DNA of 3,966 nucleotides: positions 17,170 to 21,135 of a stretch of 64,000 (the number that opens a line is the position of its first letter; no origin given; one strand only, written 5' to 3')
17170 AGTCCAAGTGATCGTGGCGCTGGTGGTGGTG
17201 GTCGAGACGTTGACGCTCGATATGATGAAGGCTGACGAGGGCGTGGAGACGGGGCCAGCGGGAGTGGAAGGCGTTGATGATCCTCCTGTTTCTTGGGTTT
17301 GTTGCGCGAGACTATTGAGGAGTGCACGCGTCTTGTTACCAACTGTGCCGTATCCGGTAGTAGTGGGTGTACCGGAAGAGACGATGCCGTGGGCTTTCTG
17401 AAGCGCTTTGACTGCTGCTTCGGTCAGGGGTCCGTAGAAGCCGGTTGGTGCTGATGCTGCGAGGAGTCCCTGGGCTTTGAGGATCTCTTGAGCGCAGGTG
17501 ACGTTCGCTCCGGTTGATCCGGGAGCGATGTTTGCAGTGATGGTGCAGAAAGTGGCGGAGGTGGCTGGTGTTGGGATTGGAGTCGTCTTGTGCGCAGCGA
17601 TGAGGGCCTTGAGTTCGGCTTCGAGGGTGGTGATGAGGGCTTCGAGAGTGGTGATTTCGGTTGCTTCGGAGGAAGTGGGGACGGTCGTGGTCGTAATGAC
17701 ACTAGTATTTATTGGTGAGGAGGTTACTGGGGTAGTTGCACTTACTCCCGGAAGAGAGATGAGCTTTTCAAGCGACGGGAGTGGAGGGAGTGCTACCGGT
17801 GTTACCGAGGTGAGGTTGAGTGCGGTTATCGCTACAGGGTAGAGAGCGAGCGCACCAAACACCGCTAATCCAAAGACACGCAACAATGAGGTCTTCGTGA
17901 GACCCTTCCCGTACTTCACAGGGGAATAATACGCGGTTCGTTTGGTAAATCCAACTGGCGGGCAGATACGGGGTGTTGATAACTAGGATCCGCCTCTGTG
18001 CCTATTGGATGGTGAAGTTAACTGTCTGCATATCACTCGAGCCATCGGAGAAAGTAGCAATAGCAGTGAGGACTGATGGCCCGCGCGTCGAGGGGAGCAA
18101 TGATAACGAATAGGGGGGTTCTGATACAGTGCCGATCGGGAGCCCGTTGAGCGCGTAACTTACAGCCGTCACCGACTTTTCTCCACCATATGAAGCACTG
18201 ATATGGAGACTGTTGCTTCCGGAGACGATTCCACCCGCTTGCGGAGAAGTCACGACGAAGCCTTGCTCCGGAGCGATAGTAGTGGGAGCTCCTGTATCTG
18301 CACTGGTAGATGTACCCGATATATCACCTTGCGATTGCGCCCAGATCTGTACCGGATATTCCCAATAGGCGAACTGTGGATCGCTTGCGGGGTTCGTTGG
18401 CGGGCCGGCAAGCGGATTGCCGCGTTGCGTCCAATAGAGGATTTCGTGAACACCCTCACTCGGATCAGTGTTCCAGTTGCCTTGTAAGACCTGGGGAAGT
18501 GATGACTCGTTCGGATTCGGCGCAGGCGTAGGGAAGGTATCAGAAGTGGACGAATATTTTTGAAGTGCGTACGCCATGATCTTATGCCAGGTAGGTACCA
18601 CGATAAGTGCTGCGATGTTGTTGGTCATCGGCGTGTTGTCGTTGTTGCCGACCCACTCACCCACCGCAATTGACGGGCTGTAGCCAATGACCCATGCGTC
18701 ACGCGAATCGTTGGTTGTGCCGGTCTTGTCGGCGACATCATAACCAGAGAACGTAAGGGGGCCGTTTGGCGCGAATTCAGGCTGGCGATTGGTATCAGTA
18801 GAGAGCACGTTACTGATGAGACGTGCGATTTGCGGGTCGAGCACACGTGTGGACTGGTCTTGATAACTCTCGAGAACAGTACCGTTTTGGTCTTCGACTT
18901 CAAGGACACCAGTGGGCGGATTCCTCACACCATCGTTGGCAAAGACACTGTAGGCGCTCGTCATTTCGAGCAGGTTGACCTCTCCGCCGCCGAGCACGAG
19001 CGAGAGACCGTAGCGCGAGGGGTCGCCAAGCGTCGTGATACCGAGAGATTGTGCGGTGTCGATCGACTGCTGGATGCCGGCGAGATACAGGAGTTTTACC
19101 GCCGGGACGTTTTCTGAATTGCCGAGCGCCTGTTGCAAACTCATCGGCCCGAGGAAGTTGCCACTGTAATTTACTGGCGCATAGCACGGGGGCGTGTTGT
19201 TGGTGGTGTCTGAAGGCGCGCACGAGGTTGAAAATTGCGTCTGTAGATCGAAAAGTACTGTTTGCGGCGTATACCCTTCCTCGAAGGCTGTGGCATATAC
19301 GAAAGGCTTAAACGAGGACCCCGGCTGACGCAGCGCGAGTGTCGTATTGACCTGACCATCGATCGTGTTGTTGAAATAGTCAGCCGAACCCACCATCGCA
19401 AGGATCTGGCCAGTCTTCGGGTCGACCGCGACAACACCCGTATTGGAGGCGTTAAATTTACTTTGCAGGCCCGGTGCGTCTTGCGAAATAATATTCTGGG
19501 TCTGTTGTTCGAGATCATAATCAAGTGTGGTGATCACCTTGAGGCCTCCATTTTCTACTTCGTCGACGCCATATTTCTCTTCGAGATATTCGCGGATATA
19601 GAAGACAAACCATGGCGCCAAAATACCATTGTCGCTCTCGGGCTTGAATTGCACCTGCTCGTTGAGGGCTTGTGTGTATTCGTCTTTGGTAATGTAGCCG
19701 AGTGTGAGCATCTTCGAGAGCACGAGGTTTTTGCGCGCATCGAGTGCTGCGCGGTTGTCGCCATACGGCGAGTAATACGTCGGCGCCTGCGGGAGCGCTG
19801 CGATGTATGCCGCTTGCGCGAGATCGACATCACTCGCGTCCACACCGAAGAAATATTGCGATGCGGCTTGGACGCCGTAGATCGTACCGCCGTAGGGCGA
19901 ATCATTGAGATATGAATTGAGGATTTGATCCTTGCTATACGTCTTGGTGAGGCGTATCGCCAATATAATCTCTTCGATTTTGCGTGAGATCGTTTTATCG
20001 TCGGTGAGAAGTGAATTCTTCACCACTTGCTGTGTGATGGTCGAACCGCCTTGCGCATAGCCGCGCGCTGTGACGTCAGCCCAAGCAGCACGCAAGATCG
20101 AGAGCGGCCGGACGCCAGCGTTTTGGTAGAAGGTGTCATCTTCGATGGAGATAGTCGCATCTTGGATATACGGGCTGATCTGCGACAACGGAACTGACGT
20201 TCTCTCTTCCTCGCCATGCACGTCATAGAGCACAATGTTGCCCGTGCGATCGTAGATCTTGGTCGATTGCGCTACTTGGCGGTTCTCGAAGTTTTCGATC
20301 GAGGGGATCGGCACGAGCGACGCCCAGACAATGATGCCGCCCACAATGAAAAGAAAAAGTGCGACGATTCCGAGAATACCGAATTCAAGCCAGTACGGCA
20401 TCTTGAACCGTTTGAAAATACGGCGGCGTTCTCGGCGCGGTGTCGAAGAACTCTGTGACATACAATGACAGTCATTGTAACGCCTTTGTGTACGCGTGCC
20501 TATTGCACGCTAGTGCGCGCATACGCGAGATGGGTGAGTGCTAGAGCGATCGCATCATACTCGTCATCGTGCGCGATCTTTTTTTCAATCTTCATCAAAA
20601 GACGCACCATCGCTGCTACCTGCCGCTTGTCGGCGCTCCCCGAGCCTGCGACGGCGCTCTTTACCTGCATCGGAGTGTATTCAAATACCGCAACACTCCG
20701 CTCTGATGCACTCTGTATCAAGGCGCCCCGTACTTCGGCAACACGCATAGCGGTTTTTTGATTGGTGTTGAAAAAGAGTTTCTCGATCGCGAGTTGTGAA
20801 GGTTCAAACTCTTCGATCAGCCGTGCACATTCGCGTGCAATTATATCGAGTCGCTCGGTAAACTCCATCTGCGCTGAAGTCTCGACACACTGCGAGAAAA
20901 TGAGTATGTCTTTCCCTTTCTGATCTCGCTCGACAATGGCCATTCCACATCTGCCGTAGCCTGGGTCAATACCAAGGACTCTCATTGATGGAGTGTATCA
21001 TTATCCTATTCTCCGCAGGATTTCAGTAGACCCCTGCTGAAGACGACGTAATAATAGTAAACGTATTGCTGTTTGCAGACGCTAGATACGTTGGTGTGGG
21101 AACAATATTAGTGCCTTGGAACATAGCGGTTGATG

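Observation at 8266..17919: A 3217-aa surface protein combining PG-binding-like, Ig-like, FN3-like and two polysaccharide-lyase/lectin-like regions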

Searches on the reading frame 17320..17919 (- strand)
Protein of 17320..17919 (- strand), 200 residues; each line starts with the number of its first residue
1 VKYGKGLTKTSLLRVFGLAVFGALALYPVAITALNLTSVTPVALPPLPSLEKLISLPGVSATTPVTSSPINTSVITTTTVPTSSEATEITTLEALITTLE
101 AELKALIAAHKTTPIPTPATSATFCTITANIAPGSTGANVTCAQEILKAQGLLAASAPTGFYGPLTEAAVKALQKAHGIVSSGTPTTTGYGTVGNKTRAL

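Call 8: search_protein_families(library=pfam, proteins=[window:17320-17919:-], max_evalue=1)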
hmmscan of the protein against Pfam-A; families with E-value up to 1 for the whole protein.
window:17320-17919:- (200 aa): 3 families
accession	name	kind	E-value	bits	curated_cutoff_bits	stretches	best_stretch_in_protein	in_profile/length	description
PF01471.23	PG_binding_1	-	4.5e-09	36.8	23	1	136-186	1-50/57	Putative peptidoglycan binding domain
PF05034.18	MAAL_N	-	0.11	12.6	27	1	150-199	4-52/159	Methylaspartate ammonia-lyase N-terminus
PF16326.10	ABC_tran_CTD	-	0.16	12.6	32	1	84-108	5-29/69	ABC transporter C-terminal domain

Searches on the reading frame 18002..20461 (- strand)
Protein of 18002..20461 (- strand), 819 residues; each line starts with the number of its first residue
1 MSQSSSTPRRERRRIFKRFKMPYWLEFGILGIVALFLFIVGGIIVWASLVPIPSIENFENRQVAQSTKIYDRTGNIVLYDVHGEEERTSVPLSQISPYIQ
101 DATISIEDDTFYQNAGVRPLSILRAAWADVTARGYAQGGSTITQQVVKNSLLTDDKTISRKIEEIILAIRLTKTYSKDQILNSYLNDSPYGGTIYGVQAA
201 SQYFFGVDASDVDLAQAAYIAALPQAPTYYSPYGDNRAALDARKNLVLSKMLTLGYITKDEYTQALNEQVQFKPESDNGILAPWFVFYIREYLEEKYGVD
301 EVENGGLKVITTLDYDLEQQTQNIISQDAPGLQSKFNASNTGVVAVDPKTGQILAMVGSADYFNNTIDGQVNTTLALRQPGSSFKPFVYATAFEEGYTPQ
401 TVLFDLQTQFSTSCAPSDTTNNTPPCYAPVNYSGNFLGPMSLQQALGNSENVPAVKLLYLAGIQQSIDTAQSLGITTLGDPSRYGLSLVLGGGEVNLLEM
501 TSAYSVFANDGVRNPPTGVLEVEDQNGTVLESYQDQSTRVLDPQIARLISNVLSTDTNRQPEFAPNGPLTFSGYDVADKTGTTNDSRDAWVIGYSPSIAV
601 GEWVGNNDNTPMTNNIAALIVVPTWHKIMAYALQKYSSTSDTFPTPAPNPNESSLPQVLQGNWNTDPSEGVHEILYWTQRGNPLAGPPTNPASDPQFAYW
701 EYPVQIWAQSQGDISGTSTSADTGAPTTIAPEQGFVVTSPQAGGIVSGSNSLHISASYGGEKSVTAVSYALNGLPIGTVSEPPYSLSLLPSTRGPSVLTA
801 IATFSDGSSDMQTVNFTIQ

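Call 15: search_protein_families(library=pfam, proteins=[window:18002-20461:-], max_evalue=0.001)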
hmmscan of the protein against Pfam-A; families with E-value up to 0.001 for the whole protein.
window:18002-20461:- (819 aa): 3 families
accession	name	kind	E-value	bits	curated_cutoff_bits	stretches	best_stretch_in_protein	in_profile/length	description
PF00912.28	Transgly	-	7e-59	198.7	27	1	80-251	7-177/178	Transglycosylase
PF00905.27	Transpeptidase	-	2.8e-25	89.6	22.1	1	342-597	2-267/299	Penicillin binding protein transpeptidase domain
PF17957.7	Big_7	-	1.7e-05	25.8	24.1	1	737-795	5-65/70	Bacterial Ig domain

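Call 33: find_related_loci(query=window:18002-20461:-, collection=genome_contigs, flank=10000)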
Query window:18002-20461:- (819 aa) in genome_contigs; peptide patterns used: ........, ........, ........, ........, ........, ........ (x = any residue, [..] = any of these).
192 stretches matched a pattern; 97 encode a relative of the query (tblastn E <= 1e-3); the best 80 are kept; 80 distinct loci.
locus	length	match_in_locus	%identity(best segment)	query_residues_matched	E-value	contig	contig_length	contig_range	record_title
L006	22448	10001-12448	63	2-819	0e+0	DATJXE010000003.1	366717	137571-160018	MAG TPA_asm: Candidatus Paceibacterota bacterium isolate SMAG_U15118 k141_1970821, whole genome shotgun sequence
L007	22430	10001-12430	63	10-819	0e+0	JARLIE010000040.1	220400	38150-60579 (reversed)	MAG: Candidatus Paceibacterota bacterium isolate MAG_CO249 MetaCoAG_Bin_249_Oxic_k141_254515, whole genome shotgun seque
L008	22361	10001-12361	58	30-819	0e+0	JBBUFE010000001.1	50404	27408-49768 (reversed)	MAG: Patescibacteria group bacterium isolate H52-bin063_1 H52_bin063_1_000000000001, whole genome shotgun sequence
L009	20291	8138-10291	52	9-712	0e+0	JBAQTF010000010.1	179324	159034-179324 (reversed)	MAG: Minisyncoccia bacterium isolate MFD03284_ilm_asm_bin37 k127_142959, whole genome shotgun sequence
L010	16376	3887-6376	46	14-818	0e+0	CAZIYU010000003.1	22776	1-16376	MAG TPA_asm: uncultured Candidatus Saccharibacteria bacterium isolate SRP178699_co1_16 genome assembly, contig: NODE_265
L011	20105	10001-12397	47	29-816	0e+0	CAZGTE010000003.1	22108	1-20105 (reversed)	MAG TPA_asm: uncultured Candidatus Saccharibacteria bacterium isolate binchicken_co24_95 genome assembly, contig: NODE_6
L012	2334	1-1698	56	242-819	0e+0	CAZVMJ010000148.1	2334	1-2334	MAG TPA_asm: uncultured Candidatus Saccharibacteria bacterium isolate SRP292972_co3_52 genome assembly, contig: NODE_153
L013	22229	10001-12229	47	7-726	0e+0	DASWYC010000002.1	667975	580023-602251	MAG TPA_asm: Candidatus Paceibacterota bacterium isolate SMAG_U3701 k141_448236, whole genome shotgun sequence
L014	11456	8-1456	60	336-819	0e+0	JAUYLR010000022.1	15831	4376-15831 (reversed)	MAG: bacterium isolate C24_metabat.bin.43 C24_k141_1014166, whole genome shotgun sequence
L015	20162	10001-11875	35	9-660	3e-98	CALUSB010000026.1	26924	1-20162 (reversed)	MAG: Candidatus Gastranaerophilales bacterium isolate BRZ_CA__bin20 genome assembly, contig: BRZ_CA__NODE_2107_length_26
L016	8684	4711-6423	34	66-658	7e-82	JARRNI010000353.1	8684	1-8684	MAG: Pseudolabrys sp. isolate Spart_120_MAG scaffold_13464, whole genome shotgun sequence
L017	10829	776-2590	33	37-659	4e-79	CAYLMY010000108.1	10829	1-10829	MAG TPA_asm: uncultured Undibacter sp. isolate SRP214966_co7_174 genome assembly, contig: NODE_5752_length_10829_cov_52.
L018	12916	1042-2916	33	18-659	3e-78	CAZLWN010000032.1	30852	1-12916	MAG TPA_asm: uncultured Undibacter sp. isolate binchicken_co262_85 genome assembly, contig: NODE_1312_length_30852_cov_1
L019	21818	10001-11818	32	15-634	3e-77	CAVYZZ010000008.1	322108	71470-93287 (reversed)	MAG: uncultured Alphaproteobacteria bacterium isolate MFD02416.bin.1.417 genome assembly, contig: contig_473, whole geno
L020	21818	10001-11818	32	15-634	3e-77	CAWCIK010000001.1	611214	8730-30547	MAG: uncultured Chloroflexia bacterium isolate MFD05442.bin.2.193 genome assembly, contig: contig_17475, whole genome sh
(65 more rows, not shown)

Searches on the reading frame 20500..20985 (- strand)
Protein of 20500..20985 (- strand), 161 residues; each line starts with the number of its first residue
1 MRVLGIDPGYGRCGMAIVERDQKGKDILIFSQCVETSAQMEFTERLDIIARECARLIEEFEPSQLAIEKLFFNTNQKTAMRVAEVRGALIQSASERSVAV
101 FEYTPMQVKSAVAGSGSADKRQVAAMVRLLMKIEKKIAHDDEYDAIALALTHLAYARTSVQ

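Call 15: search_protein_families(library=pfam, proteins=[window:20500-20985:-], max_evalue=0.001)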
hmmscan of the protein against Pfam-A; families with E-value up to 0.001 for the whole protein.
window:20500-20985:- (161 aa): 1 family
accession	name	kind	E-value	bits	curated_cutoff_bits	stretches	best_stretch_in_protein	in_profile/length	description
PF02075.23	RuvC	-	1.4e-42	145.5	22.2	1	3-152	1-148/148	Crossover junction endodeoxyribonuclease RuvC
